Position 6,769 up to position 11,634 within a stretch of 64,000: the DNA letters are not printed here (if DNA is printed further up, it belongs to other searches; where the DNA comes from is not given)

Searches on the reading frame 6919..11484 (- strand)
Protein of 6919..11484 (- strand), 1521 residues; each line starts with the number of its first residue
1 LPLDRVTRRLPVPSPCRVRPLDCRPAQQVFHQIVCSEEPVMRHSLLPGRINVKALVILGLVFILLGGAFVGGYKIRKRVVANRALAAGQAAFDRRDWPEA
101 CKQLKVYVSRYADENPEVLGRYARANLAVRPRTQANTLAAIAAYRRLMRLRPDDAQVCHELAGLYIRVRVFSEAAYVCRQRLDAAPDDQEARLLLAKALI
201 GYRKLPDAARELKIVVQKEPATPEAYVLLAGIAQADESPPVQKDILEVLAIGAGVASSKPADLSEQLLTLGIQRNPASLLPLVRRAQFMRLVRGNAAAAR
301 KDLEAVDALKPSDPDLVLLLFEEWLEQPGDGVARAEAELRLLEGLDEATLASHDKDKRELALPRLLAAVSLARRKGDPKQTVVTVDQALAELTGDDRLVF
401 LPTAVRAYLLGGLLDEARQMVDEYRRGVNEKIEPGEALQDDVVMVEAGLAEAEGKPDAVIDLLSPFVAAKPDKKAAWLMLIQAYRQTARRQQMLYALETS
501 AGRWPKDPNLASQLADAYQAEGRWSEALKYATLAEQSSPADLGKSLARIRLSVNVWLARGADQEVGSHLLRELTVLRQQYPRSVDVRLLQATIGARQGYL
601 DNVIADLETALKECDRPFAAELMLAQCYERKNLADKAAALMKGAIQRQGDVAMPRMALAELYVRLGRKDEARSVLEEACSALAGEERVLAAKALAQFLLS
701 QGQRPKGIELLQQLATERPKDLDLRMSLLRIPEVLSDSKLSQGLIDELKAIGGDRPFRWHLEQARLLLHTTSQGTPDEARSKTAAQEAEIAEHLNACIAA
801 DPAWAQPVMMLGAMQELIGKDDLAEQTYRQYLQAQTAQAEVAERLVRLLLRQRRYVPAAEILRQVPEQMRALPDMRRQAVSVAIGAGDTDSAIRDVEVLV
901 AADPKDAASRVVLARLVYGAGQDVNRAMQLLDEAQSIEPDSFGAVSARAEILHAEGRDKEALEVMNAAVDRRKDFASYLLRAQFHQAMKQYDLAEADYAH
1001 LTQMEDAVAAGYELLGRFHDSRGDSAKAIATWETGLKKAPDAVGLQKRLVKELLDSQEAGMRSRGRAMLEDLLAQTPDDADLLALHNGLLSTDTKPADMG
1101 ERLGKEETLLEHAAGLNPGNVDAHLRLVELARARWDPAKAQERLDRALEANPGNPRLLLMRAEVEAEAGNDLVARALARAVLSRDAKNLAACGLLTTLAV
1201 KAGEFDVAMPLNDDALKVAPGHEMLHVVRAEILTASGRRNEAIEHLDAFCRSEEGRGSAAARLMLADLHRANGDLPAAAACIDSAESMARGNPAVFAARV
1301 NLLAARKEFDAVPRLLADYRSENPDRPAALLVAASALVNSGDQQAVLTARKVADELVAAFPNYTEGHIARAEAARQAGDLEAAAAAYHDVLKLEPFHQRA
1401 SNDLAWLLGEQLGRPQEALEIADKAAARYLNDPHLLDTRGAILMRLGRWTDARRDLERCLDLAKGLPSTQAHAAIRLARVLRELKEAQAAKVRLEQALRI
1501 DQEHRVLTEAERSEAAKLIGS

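Call 37: search_protein_families(library=pfam, proteins=[window:6919-11484:-], max_evalue=0.00001)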
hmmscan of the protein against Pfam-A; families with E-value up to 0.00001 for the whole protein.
window:6919-11484:- (1521 aa): 12 families
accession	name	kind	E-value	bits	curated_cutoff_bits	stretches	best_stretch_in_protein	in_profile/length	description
PF14559.12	TPR_19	-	5e-53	177.7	25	1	1109-1162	13-66/68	Tetratricopeptide repeat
PF13428.12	TPR_14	-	6.9e-35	116.4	23.5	0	655-693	4-42/44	Tetratricopeptide repeat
PF13432.12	TPR_16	-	1.2e-20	74.1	32.7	0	1369-1429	2-61/65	Tetratricopeptide repeat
PF25062.1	ARM_TT21_N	-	6.2e-18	65.8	40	0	907-995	99-188/222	Tetratricopeptide repeat protein 21 N-terminal ARM repeat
PF07719.23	TPR_2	-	2e-16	59.1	27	0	1435-1464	3-32/34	Tetratricopeptide repeat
PF12895.13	ANAPC3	-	1.7e-13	51.1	27.2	0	620-678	25-82/82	Anaphase-promoting complex, cyclosome, subunit 3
PF23914.1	TPR_CcmH_CycH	-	3.5e-13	50.1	42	0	1009-1085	50-126/158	Cytochrome c-type biogenesis protein H TPR domain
PF13181.12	TPR_8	-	3.1e-12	46.1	25.7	0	657-680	6-29/34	Tetratricopeptide repeat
PF13424.12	TPR_12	-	1e-08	35.7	30.1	1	1438-1503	8-77/77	Tetratricopeptide repeat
PF25058.1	ARM_TT21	-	1.2e-08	35.5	27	0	588-725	11-131/155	Tetratricopeptide repeat protein 21 ARM repeat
PF13431.12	TPR_17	-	3.4e-07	30.5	24.4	0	1145-1170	3-28/34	Tetratricopeptide repeat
PF13176.12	TPR_7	-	8.7e-07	29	27.9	0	512-530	3-21/36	Tetratricopeptide repeat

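Call 41: search_protein_families(library=ncbifam, proteins=[window:6919-11364:-], max_evalue=0.00001)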
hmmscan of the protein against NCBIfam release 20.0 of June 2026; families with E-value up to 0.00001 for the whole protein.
window:6919-11364:- (1481 aa): 14 families
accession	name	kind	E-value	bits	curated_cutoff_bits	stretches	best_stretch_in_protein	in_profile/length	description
TIGR02917.1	PEP_TPR_lipo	equivalog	1.2e-63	215.3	312.2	4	739-1307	166-723/899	XrtA/PEP-CTERM system TPR-repeat protein PrsT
NF040959.1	MamA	equivalog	8.7e-28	97.2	200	1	86-187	76-177/204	magnetosome protein MamA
TIGR02521.1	type_IV_pilW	equivalog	1e-19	71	154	2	1303-1450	44-191/234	type IV pilus biogenesis/stability protein PilW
NF008757.0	PRK11788.1-5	equivalog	1.9e-14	53.6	363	1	468-674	141-343/388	lipopolysaccharide assembly protein LapB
NF033920.0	C39_PA2778_fam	equivalog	1.9e-13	50.4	150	0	1287-1387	156-252/255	PA2778 family cysteine peptidase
TIGR03939.1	PGA_TPR_OMP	equivalog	2.4e-13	49.2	366.65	0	1076-1180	390-494/800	poly-beta-1,6 N-acetyl-D-glucosamine export porin PgaA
TIGR00540.1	TPR_hemY_coli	hypoth_equivalog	4.9e-12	45.3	142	1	1212-1451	145-379/385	heme biosynthesis-associated TPR protein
NF052415.1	T3SS_chap_SctY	equivalog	5.8e-12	46.1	70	0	883-963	21-105/106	type III secretion apparatus assembly chaperone SctY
NF052400.1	M48_BAM_BepA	equivalog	8.9e-12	44.5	570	0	1189-1364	277-449/483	beta-barrel assembly-enhancing protease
NF033758.1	gliding_GltE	equivalog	4.4e-10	39.1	225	0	1095-1204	236-346/411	adventurous gliding motility TPR repeat lipoprotein GltE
TIGR00990.1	3a0801s09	subfamily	3.3e-07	29.3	757.25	0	1070-1208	354-492/615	mitochondrial import receptor subunit TOM70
TIGR02552.1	LcrH_SycD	equivalog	2.7e-06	27.1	104.8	0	1334-1425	28-118/136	SycD/LcrH family type III secretion system chaperone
NF033762.1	social_mot_Tgl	equivalog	3.3e-06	26.6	225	0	844-1002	42-203/252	social motility TPR repeat lipoprotein Tgl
NF011721.1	PRK15174.1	equivalog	4.1e-06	25.3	1200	0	830-1046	74-290/656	Vi polysaccharide transport protein VexE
